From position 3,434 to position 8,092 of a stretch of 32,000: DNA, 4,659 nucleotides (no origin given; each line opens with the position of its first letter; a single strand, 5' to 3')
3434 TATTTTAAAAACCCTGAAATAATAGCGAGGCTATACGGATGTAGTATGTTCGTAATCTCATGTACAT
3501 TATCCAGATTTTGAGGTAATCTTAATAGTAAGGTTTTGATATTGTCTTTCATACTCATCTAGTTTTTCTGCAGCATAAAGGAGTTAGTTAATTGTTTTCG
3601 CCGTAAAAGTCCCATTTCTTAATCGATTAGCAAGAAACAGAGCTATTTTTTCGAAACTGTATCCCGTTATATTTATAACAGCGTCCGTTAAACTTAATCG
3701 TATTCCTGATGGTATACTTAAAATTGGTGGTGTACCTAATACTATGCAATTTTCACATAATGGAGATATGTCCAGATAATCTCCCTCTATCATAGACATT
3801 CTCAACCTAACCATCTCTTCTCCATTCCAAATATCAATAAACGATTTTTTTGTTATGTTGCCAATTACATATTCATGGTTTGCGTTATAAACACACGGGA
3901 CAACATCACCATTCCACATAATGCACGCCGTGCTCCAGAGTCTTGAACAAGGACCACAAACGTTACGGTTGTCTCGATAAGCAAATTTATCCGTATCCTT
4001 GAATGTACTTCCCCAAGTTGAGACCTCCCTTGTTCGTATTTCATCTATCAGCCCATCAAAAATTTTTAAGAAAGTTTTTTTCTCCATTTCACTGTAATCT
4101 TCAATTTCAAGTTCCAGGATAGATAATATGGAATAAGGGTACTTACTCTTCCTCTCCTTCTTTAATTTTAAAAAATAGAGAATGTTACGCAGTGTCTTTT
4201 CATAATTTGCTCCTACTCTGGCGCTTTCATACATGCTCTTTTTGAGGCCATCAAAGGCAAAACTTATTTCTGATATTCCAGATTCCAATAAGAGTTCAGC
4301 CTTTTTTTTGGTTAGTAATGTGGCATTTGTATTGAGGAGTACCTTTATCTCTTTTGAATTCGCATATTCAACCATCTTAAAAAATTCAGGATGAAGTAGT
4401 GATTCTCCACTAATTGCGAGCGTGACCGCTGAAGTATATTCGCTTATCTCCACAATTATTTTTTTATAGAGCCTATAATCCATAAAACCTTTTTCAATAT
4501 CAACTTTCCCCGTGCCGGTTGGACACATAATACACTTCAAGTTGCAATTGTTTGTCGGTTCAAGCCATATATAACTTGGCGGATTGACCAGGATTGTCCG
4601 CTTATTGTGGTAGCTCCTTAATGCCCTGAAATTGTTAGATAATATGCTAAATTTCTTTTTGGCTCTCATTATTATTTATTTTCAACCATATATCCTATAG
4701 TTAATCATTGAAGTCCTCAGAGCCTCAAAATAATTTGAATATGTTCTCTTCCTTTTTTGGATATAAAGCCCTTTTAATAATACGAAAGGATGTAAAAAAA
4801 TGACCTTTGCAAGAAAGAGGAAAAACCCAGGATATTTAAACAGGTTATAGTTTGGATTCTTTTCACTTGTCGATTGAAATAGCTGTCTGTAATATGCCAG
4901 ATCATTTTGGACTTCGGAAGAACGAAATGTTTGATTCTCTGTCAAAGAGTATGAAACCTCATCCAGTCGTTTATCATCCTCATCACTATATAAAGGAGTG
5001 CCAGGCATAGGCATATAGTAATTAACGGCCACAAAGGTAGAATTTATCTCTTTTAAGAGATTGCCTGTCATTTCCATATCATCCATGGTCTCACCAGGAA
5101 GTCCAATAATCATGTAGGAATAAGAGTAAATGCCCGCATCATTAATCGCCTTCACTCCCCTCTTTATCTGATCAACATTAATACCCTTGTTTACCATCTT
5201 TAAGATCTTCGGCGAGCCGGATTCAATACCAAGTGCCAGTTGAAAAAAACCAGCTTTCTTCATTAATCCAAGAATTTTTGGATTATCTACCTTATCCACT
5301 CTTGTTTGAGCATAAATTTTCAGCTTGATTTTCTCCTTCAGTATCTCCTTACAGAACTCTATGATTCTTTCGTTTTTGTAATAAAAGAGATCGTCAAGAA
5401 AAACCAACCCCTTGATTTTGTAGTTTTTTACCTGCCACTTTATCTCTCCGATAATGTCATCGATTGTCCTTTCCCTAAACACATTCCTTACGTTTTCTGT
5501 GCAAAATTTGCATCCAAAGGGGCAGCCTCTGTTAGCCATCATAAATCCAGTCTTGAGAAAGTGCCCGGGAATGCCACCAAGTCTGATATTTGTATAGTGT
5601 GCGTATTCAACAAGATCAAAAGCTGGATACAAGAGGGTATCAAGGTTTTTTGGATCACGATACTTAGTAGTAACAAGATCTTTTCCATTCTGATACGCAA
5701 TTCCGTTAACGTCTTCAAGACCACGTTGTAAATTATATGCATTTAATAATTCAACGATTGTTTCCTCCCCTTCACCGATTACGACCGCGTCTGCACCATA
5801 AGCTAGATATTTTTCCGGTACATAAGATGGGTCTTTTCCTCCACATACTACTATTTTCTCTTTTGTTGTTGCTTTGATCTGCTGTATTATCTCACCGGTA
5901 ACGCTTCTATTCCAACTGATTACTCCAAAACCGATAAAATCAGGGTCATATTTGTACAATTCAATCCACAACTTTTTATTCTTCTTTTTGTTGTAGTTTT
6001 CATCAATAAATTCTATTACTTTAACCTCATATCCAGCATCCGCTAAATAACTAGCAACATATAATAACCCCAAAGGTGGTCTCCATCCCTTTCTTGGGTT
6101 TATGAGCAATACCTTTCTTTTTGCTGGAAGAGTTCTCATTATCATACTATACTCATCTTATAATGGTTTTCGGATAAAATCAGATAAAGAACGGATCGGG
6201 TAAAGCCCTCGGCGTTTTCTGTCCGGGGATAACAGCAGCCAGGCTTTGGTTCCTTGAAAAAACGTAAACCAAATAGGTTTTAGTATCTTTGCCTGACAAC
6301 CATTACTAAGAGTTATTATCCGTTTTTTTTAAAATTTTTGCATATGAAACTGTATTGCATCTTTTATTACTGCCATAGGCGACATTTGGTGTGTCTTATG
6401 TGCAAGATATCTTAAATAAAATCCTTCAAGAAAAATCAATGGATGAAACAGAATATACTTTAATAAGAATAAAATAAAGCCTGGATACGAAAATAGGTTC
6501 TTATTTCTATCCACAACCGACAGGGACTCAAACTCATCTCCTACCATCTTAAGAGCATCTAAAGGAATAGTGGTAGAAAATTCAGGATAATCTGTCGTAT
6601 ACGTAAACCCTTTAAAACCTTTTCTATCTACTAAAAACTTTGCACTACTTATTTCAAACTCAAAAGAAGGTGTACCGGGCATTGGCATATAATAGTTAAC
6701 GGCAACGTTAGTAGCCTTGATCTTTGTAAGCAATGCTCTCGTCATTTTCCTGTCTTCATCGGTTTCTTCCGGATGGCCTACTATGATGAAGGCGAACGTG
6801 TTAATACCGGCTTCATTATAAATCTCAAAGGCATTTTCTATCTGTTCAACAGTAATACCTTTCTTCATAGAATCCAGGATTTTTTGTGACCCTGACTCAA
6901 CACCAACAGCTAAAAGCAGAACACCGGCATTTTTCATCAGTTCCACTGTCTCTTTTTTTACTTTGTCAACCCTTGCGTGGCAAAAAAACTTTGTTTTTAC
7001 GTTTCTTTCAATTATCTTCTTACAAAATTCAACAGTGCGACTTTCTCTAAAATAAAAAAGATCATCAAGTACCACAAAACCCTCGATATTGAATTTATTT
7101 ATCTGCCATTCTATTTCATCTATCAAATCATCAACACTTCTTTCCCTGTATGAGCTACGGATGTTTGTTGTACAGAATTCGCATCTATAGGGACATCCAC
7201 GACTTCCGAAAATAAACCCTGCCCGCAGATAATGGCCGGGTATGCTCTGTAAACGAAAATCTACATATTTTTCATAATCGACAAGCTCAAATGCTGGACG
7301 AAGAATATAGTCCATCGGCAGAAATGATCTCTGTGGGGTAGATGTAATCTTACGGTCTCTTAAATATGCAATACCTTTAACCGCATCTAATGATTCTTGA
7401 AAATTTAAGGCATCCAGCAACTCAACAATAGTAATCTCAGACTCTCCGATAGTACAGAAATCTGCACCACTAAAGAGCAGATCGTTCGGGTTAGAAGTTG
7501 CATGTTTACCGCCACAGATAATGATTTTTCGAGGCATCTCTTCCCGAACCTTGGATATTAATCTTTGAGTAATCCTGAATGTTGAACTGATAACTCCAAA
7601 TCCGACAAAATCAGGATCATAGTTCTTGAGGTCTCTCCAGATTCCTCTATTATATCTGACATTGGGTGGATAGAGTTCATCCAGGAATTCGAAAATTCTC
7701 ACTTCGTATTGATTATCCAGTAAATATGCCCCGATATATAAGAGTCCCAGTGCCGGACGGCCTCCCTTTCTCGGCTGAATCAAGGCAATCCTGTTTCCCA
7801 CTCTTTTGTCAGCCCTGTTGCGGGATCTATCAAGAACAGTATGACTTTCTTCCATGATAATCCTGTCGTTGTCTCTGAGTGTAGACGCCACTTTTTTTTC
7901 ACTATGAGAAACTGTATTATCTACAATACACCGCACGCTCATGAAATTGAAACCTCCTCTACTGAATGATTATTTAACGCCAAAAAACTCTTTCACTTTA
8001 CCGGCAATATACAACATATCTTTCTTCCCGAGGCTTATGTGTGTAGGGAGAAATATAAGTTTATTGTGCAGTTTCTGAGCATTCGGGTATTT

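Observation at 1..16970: Radical-SAM-dense sugar-activation and tailoring operon: the best candidate for an undescribed system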

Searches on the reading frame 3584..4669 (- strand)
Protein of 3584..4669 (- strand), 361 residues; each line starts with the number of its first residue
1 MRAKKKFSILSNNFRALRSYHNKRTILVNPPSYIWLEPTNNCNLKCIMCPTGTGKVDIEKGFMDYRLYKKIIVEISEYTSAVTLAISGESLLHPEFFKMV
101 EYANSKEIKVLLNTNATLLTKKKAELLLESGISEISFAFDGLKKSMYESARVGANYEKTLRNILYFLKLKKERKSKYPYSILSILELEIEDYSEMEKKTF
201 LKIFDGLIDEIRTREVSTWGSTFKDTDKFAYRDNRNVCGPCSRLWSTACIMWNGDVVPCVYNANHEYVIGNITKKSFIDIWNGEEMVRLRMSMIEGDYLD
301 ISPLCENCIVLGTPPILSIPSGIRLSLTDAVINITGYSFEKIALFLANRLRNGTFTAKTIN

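Call 3: search_protein_families(library=pfam, proteins=[window:3584-4669:-])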
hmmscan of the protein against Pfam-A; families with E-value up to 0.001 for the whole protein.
window:3584-4669:- (361 aa): 2 families
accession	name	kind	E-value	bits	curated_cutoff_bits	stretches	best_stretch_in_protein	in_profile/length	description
PF04055.27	Radical_SAM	-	6.2e-16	59.4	29.5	1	37-172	2-142/166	Radical SAM superfamily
PF13186.11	SPASM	-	1.3e-15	57.8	21.5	1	241-308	1-66/67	Iron-sulfur cluster-binding domain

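Call 5: search_protein_families(library=ncbifam, proteins=[window:3584-4669:-], max_evalue=0.00001)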
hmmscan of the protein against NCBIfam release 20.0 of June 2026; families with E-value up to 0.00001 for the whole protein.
window:3584-4669:- (361 aa): 39 families (the best 25 are shown)
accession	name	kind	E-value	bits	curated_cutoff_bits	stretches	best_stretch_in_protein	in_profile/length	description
TIGR04317.1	W_rSAM_matur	equivalog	3.1e-32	112.1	380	1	32-182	4-152/349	tungsten cofactor oxidoreductase radical SAM maturase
TIGR04311.1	rSAM_Geo_metal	subfamily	1.9e-24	86.5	400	1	31-174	2-146/423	radical SAM/SPASM family putative metalloenzyme maturase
TIGR04054.1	rSAM_NirJ1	equivalog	6.4e-20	71.1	650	1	32-165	37-168/387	putative heme d1 biosynthesis radical SAM protein NirJ1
NF033640.1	N_Twi_rSAM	subfamily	9.4e-20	71.1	170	2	13-187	92-288/398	twitch domain-containing radical SAM protein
TIGR04546.1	rSAM_ahbC_deAc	equivalog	1.6e-19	70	650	1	32-163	40-169/390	12,18-didecarboxysiroheme deacetylase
TIGR04545.1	rSAM_ahbD_hemeb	equivalog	2e-19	70.3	500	1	36-166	4-134/339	heme b synthase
TIGR04055.1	rSAM_NirJ2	equivalog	2.7e-18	66.6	500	1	37-153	5-119/326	putative heme d1 biosynthesis radical SAM protein NirJ2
TIGR04347.1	pseudo_SAM_Halo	equivalog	3.1e-18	66.2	525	1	31-163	38-168/390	TIGR04347 family pseudo-SAM/SPASM protein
TIGR04321.1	spiroSPASM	subfamily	1.1e-17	64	250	1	22-168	221-378/510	spiro-SPASM protein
NF050035.1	rSAM_WgK_link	exception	2.6e-17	62.9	650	1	31-165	8-142/367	radical SAM/SPASM peptide maturase WgkB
TIGR03962.1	mycofact_rSAM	equivalog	2.7e-16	59.7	265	1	34-163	14-141/339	mycofactocin radical SAM maturase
TIGR04051.1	rSAM_NirJ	equivalog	1.2e-13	50.8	515.45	1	33-163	4-132/354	heme d1 biosynthesis radical SAM protein NirJ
TIGR04053.2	TIGR04053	equivalog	3.4e-13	49.6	395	1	31-168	7-147/366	TIGR04053 family radical SAM/SPASM domain-containing protein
NF045574.1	sacti_mat_StsB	exception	4.3e-13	48.9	625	1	35-234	99-287/466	StsB family radical SAM/SPASM domain sactipeptide maturase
TIGR04133.1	rSAM_w_lipo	hypoth_equivalog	7.2e-12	44.9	425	1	18-165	11-159/350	TIGR04133 family radical SAM/SPASM protein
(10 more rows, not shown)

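Call 31: search_solved_structures(query=window:3584-4669:-, max_evalue=0.001)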
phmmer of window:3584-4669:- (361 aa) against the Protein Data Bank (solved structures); distinct sequences matched with E-value up to 0.001: 3.
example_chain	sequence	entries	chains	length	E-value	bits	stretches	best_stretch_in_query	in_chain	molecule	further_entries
4m7t_A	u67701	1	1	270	1.7e-13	53.6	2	33-137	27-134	BtrN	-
4m7s_A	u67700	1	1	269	1.8e-13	53.5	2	33-137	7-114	BtrN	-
5v1q_A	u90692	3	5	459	0.00096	21.6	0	23-176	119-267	Radical SAM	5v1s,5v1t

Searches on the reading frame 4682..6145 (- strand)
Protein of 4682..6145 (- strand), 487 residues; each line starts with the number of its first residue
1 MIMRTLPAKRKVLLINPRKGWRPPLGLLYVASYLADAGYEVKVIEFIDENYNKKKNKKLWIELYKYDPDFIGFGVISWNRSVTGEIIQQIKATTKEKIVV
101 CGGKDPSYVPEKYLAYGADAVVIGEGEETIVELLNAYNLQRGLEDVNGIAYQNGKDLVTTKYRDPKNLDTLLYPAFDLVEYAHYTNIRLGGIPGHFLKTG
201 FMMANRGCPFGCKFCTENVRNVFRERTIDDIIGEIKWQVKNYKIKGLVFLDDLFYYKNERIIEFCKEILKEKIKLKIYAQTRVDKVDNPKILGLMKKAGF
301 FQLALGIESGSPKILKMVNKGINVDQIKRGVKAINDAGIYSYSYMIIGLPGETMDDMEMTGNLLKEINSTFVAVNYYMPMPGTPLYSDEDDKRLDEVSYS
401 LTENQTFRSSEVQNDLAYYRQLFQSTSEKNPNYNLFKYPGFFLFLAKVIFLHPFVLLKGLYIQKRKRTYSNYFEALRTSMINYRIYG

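Call 3: search_protein_families(library=pfam, proteins=[window:4682-6145:-])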
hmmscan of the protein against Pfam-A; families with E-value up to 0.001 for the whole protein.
window:4682-6145:- (487 aa): 3 families
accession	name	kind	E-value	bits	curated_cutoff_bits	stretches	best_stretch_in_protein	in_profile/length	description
PF04055.27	Radical_SAM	-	6.4e-26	91.9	29.5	1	206-363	5-165/166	Radical SAM superfamily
PF02310.24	B12-binding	-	3.1e-20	72.6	32.1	1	20-133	10-120/121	B12 binding domain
PF19864.5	Radical_SAM_N2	-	0.00014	21.8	29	1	94-139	84-127/151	Radical SAM proteins, N-terminal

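Call 5: search_protein_families(library=ncbifam, proteins=[window:4682-6145:-], max_evalue=0.00001)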
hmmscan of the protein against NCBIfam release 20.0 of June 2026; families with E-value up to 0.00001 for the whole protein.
window:4682-6145:- (487 aa): 31 families (the best 25 are shown)
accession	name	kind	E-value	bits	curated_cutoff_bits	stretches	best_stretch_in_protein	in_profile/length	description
TIGR02026.1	BchE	equivalog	5.2e-49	167.4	481.35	1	22-393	20-391/497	magnesium-protoporphyrin IX monomethyl ester anaerobic oxidative cyclase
TIGR04479.1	bcpD_PhpK_rSAM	subfamily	4.6e-38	130.8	600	1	26-403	74-445/504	PhpK family radical SAM P-methyltransferase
TIGR04013.1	B12_SAM_MJ_1487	hypoth_equivalog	1.9e-37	129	251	1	69-398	45-366/382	TIGR04013 family B12-binding domain/radical SAM domain-containing protein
TIGR03471.1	HpnJ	equivalog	4.9e-35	121.3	577.6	1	86-392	87-390/472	hopanoid biosynthesis associated radical SAM protein HpnJ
TIGR04072.2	rSAM_ladder_B12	equivalog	3.3e-34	118.3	360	1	24-415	18-398/443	lipid biosynthesis B12-binding/radical SAM protein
TIGR04014.1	B12_SAM_MJ_0865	equivalog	2.7e-33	115.4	360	1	28-409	15-378/434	methyl-coenzyme M reductase glutamine C-methyltransferase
NF050148.1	rSAM_ApyD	equivalog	1.1e-31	110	750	1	22-392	23-396/645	RiPP biosynthesis radical SAM protein ApyD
NF038361.1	rSAM_Sden_1168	equivalog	1.4e-31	109.7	575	1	23-386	84-470/560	Sden_1168 family B12-binding radical SAM P-methyltransferase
TIGR04367.1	HpnR_B12_rSAM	equivalog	1.4e-26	93.1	650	1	24-404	22-387/490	hopanoid C-3 methylase HpnR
NF033712.0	B12_rSAM_KedN5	subfamily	1.3e-22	79.8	700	1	58-384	52-386/624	KedN5 family methylcobalamin-dependent radical SAM C-methyltransferase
TIGR04295.1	B12_rSAM_oligo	hypoth_equivalog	7.1e-22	77.7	400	1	24-388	25-383/422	TIGR04295 family B12-binding domain-containing radical SAM protein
TIGR03975.1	rSAM_ocin_1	subfamily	1.9e-20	72.9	281.85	1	65-367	126-430/606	RiPP maturation radical SAM C-methyltransferase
TIGR04385.1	B12_rSAM_cofa1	equivalog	2e-20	73.4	450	1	24-367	20-364/438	B12 lower ligand biosynthesis radical SAM protein BzaD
NF033070.1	rSAM_AprD4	equivalog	9.9e-20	70.8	500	1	173-388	175-389/456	AprD4 family radical SAM diol-dehydratase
TIGR04190.1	B12_SAM_Ta0216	equivalog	1.1e-16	60.6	500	1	24-373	37-400/554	TIGR04190 family B12-binding domain/radical SAM domain protein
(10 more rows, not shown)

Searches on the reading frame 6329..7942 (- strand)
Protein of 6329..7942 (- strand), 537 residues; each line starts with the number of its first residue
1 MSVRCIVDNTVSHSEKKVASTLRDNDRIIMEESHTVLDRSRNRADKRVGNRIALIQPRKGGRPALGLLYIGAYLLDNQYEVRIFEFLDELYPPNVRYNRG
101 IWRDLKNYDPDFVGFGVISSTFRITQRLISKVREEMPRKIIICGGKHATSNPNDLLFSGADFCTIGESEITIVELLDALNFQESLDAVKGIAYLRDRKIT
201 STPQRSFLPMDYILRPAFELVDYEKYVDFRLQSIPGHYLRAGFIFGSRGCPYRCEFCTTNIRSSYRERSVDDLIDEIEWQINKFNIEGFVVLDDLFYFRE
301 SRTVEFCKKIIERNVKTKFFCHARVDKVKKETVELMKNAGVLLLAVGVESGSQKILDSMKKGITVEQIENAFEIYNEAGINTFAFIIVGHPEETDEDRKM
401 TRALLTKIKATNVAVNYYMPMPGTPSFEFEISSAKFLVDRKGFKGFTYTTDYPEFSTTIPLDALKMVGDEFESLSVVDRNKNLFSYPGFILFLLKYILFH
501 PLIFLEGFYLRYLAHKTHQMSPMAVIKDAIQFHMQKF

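Call 3: search_protein_families(library=pfam, proteins=[window:6329-7942:-])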
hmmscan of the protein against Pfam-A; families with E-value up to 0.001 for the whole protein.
window:6329-7942:- (537 aa): 2 families
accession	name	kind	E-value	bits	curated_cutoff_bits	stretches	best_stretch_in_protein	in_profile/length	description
PF04055.27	Radical_SAM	-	1.1e-24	87.9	29.5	1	247-403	4-164/166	Radical SAM superfamily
PF02310.24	B12-binding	-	4.9e-13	49.4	32.1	1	63-175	13-120/121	B12 binding domain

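Call 5: search_protein_families(library=ncbifam, proteins=[window:6329-7942:-], max_evalue=0.00001)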
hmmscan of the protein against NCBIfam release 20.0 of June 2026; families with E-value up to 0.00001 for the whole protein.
window:6329-7942:- (537 aa): 31 families (the best 25 are shown)
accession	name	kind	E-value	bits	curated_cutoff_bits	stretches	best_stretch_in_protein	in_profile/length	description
TIGR02026.1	BchE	equivalog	2.7e-51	175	481.35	1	61-429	19-386/497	magnesium-protoporphyrin IX monomethyl ester anaerobic oxidative cyclase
TIGR04013.1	B12_SAM_MJ_1487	hypoth_equivalog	1.6e-40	139.2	251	1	108-428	42-355/382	TIGR04013 family B12-binding domain/radical SAM domain-containing protein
NF050148.1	rSAM_ApyD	equivalog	1.4e-39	136.1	750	1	63-428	24-391/645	RiPP biosynthesis radical SAM protein ApyD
TIGR03471.1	HpnJ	equivalog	6.3e-37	127.5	577.6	1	119-433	78-390/472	hopanoid biosynthesis associated radical SAM protein HpnJ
TIGR04479.1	bcpD_PhpK_rSAM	subfamily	1.6e-33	115.9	600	1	125-427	127-428/504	PhpK family radical SAM P-methyltransferase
NF038361.1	rSAM_Sden_1168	equivalog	4e-31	108.2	575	1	63-433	84-476/560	Sden_1168 family B12-binding radical SAM P-methyltransferase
TIGR03975.1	rSAM_ocin_1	subfamily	6.8e-30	104.1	281.85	1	100-408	119-430/606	RiPP maturation radical SAM C-methyltransferase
TIGR04072.2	rSAM_ladder_B12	equivalog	3.5e-29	101.7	360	1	247-411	186-352/443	lipid biosynthesis B12-binding/radical SAM protein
TIGR04014.1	B12_SAM_MJ_0865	equivalog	6e-29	101.1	360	1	101-428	30-356/434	methyl-coenzyme M reductase glutamine C-methyltransferase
TIGR04367.1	HpnR_B12_rSAM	equivalog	1.5e-24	86.5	650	1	65-430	23-373/490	hopanoid C-3 methylase HpnR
TIGR04385.1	B12_rSAM_cofa1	equivalog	5.3e-24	85.2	450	1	105-408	69-364/438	B12 lower ligand biosynthesis radical SAM protein BzaD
TIGR04295.1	B12_rSAM_oligo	hypoth_equivalog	2.7e-23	82.3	400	1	120-427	85-381/422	TIGR04295 family B12-binding domain-containing radical SAM protein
NF033070.1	rSAM_AprD4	equivalog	4.1e-22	78.7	500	1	216-429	176-389/456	AprD4 family radical SAM diol-dehydratase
NF040542.1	rSAM_RCCLKC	equivalog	5.2e-22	78.6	450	1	127-392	67-334/423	arsinothricin biosynthesis radical SAM protein ArsL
NF040546.1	rSAM_CUAEP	equivalog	1.4e-17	63.6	500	1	120-411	59-341/468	CUAEP/CCAEP-tail radical SAM (seleno)protein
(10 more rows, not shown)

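Call 35: search_solved_structures(query=window:6329-7942:-, max_evalue=0.001)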
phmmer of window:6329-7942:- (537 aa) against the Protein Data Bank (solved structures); distinct sequences matched with E-value up to 0.001: 8.
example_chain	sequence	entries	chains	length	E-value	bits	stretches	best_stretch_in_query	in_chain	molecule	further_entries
6fd2_B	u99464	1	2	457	1.8e-16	63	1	241-432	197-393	Putative apramycin biosynthetic oxidoreductase 4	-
9ccb_A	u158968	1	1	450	1.7e-11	46.6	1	243-425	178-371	Radical SAM core domain-containing protein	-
7kdx_A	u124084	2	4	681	2.9e-11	45.9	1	109-396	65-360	Methyltransferase TokK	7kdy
5ul2_A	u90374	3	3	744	2.4e-08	36.2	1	103-383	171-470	OxsB protein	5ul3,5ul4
2qgq_A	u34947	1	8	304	6.7e-07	31.4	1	244-429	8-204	Protein TM_1862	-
4jc0_A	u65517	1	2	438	1.2e-06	30.6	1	243-429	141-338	Ribosomal protein S12 methylthiotransferase RimO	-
9n1b_A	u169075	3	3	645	8.7e-06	27.8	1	124-419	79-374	Radical SAM protein | Radical SAM enzyme CysS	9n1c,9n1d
7mjz_A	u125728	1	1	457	0.0008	21.3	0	219-427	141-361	tRNA-2-methylthio-N(6)-dimethylallyladenosine synthase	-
